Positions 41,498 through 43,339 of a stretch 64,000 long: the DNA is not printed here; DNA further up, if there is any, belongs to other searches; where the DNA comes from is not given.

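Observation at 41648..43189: Single-chain Fic protein that appears fused to an AbiEi-type antitoxin/wHTH domain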

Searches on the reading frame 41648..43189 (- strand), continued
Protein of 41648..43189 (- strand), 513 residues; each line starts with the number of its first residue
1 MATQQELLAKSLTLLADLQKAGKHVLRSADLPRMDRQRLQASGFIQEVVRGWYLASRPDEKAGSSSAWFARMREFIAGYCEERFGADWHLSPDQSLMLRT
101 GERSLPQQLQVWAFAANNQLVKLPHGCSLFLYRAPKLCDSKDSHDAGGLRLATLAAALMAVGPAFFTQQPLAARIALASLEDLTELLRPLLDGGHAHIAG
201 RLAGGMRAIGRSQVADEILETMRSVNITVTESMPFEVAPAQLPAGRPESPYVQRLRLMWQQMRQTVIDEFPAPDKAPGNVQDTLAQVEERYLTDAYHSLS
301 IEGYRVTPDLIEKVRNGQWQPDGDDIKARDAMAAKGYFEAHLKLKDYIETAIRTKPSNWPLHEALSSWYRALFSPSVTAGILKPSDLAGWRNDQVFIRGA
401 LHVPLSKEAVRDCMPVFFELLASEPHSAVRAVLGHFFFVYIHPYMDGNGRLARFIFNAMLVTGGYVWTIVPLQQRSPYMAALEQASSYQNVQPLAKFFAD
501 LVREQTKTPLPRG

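Call 70: find_encoding_contigs(protein=P0083, flank=8000, max_places=3)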
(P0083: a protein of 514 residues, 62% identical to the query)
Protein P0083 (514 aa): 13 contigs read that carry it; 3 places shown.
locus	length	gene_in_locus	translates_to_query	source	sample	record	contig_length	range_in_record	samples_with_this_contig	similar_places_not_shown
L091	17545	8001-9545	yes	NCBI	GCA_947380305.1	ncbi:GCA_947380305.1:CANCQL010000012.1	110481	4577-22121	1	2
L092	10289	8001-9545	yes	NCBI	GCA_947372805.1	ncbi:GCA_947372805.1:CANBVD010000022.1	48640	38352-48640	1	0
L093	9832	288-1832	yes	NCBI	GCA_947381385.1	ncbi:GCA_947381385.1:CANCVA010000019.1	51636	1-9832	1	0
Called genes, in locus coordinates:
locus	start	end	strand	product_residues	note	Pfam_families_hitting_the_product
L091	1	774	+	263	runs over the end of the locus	PF00459:Inositol_P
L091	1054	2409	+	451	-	PF00270:DEAD, PF04851:ResIII (weak), PF13245:AAA_19 (faint), PF00271:Helicase_C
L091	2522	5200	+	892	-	PF01624:MutS_I, PF05188:MutS_II, PF05192:MutS_III, PF05190:MutS_IV, PF00488:MutS_V, PF27441:MutS_C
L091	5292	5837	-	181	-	-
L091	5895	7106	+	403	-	PF08007:JmjC_2, PF20514:WHD_ROXA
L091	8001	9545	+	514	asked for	PF02661:Fic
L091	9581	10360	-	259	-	PF00753:Lactamase_B, PF23023:Anti-Pycsar_Apyc1, PF12706:Lactamase_B_2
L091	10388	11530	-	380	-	PF06804:BamC_C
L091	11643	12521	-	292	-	PF00701:DHDPS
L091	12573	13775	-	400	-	PF00579:tRNA-synt_1b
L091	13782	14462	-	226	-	PF02163:Peptidase_M50 (weak)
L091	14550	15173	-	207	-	PF01300:Sua5_yciO_yrdC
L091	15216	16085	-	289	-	PF01435:Peptidase_M48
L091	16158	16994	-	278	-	PF02811:PHP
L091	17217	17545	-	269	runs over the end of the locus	-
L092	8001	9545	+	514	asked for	PF02661:Fic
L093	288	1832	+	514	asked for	PF02661:Fic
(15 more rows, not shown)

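Call 71: search_dna_similar(query=window:41648-43189:-, collection=plasmids, mode=protein, max_evalue=1e-20, max_rows=25)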
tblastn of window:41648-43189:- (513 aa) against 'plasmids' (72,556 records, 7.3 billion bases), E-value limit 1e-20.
Records with a match: 80; places in all: 82; records where one place covers at least 80% of the query: 75.
Best place of each record, by identity: <60% 80.
By first word of the organism name: Rhizobium 17; Bacteroides 15; Agrobacterium 11; Vibrio 5; Sulfitobacter 4; Mesorhizobium 3; Sinorhizobium 3; Variovorax 2; Pseudoalteromonas 2; Phocaeicola 2; and 14 more.
By predicted mobility (MOB-suite, as given by PLSDB): conjugative 41; non-mobilizable 34; mobilizable 5.
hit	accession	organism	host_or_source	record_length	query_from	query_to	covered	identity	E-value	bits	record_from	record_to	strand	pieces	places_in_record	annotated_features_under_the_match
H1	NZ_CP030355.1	Novosphingobium sp. P6W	cell culture,podzolic fallow soil ...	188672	19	507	95%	49.4%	1e-125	411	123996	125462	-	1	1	Fic family protein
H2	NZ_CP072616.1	Sulfitobacter sp. CB2047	-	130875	1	512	100%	46.8%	2e-129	422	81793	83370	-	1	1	Fic family protein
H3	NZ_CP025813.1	Sulfitobacter sp. SK025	Marine surface water,North Sea (surface ...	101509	19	500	94%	49.0%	1e-129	423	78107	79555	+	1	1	Fic family protein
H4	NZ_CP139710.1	Sulfitobacter sp. OXR-159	Bacterial Culture,hydrothermal vent ...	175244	19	500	94%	49.0%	1e-129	423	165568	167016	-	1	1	Fic family protein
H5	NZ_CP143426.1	Roseobacter litoralis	Fucus vesiculosus var. spiralis,cell ...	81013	19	505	95%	48.2%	8e-126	412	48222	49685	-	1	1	Fic family protein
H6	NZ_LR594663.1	Variovorax sp. RA8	Riverbed sediment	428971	19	504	95%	48.2%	2e-122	402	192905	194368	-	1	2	Fic family protein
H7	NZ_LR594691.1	Variovorax sp. WDL1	linuron-contaminated soil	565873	19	499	94%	48.1%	1e-120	397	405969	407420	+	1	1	Fic family protein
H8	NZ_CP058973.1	Pseudoalteromonas sp. JSTW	cell culture,marine sediment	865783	19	502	94%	47.0%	7e-122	400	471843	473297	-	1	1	Fic family protein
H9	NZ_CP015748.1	Shinella sp. HZN7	-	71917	1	500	97%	45.3%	5e-116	384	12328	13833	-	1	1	Fic family protein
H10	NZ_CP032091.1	Pseudoalteromonas donghaensis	cell culture,seawater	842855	19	502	94%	46.8%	8e-121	397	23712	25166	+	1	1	Fic family protein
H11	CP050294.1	Mesorhizobium loti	Oxytropis kamtschatica,cell ...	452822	1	503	97%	45.2%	1e-97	383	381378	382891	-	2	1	none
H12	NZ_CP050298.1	Mesorhizobium huakuii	Oxytropis kamtschatica,cell ...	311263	1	503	97%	45.2%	1e-97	383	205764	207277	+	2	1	Fic family protein | hypothetical protein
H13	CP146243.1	Agrobacterium vitis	Vitis vinifera,cell culture,Grape gall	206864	1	500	97%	45.1%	1e-115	382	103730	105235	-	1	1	Fic family protein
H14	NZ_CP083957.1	Mesorhizobium sp. B1-1-8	cell culture,soil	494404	1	510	99%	44.1%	2e-113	376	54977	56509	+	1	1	Fic family protein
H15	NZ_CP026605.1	Saccharobesus litoralis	algae mud,microbial mat/biofilm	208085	19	502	94%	46.5%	4e-116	384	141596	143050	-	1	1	Fic family protein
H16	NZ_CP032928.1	Agrobacterium tumefaciens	Rubus sp.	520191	1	500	97%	44.8%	6e-115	380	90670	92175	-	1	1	Fic family protein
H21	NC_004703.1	Bacteroides thetaiotaomicron VPI-5482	-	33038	1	503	98%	44.1%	6e-110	366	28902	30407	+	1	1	Fic family protein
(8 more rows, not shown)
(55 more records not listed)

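Call 72: search_dna_similar(query=window:41648-43189:-, collection=phages, mode=protein, max_evalue=1e-10, max_rows=15)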
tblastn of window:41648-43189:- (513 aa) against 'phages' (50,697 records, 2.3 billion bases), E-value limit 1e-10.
No match.

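Call 73: get_annotated_region(hit=H21, flank=4000)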
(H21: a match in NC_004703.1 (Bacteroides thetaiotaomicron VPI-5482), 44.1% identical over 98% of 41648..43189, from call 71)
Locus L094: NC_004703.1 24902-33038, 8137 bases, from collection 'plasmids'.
description: Bacteroides thetaiotaomicron VPI-5482 plasmid p5482, complete sequence
organism: Bacteroides thetaiotaomicron VPI-5482 (NCBI taxid 226186)
taxonomy: Bacteria; Bacteroidota; Bacteroidia; Bacteroidales; Bacteroidaceae; Bacteroides; Bacteroides thetaiotaomicron; Bacteroides thetaiotaomicron VPI-5482
host: -; source: -; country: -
typing (MOB-suite, as given by PLSDB): conjugative; replicon rep_cluster_1702; relaxase MOBB; mating-pair formation MPF_T
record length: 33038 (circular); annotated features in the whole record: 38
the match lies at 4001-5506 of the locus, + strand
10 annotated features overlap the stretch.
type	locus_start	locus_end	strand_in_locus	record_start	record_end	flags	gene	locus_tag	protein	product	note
CDS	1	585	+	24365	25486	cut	-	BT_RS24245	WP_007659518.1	fimbrillin family protein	-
CDS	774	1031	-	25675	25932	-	-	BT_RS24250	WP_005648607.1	hypothetical protein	-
CDS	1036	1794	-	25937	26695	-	-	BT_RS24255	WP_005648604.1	ParA family protein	-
CDS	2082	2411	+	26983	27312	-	-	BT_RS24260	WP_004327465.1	hypothetical protein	-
CDS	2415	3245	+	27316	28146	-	rhuM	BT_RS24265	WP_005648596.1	RhuM family protein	-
CDS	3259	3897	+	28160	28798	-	-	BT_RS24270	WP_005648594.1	recombinase family protein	-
CDS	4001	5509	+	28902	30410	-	-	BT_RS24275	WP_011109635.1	Fic family protein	-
CDS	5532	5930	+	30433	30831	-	-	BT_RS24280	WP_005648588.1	hypothetical protein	-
CDS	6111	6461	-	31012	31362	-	-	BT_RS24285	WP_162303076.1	hypothetical protein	-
CDS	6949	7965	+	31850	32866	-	-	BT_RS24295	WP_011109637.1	ArdC-like ssDNA-binding domain-containing protein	-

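Call 74: get_annotated_region(hit=H16, flank=4000)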
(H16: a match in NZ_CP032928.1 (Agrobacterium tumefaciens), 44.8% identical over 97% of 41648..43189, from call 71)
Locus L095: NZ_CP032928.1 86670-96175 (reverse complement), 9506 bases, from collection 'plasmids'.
description: Agrobacterium tumefaciens strain 1D1460 plasmid pAt1D1460, complete sequence
organism: Agrobacterium tumefaciens (NCBI taxid 358)
taxonomy: Bacteria; Pseudomonadota; Alphaproteobacteria; Hyphomicrobiales; Rhizobiaceae; Agrobacterium; Agrobacterium tumefaciens
host: -; source: Rubus sp.; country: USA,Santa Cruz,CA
typing (MOB-suite, as given by PLSDB): non-mobilizable; mating-pair formation MPF_T
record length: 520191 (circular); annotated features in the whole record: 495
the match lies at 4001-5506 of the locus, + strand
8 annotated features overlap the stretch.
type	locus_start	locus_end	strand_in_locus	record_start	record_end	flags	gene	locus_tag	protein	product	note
CDS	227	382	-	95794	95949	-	-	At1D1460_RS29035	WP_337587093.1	IS3 family transposase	GO:0015074 - DNA integration [Evidence IEA]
CDS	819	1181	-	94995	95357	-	-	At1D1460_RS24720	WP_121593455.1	transposase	GO:0006313 - DNA transposition [Evidence IEA]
CDS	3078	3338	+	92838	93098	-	-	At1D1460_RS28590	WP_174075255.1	hypothetical protein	-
CDS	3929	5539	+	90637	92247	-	-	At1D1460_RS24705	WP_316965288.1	Fic family protein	-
CDS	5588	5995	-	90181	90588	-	-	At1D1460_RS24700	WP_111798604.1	hypothetical protein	-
CDS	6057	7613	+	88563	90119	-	-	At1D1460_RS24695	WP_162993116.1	recombinase family protein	-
CDS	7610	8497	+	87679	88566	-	-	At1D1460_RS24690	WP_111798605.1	plasmid partitioning protein RepB C-terminal domain-containing protein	-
CDS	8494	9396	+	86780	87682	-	-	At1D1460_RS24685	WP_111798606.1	plasmid partitioning protein RepB C-terminal domain-containing protein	-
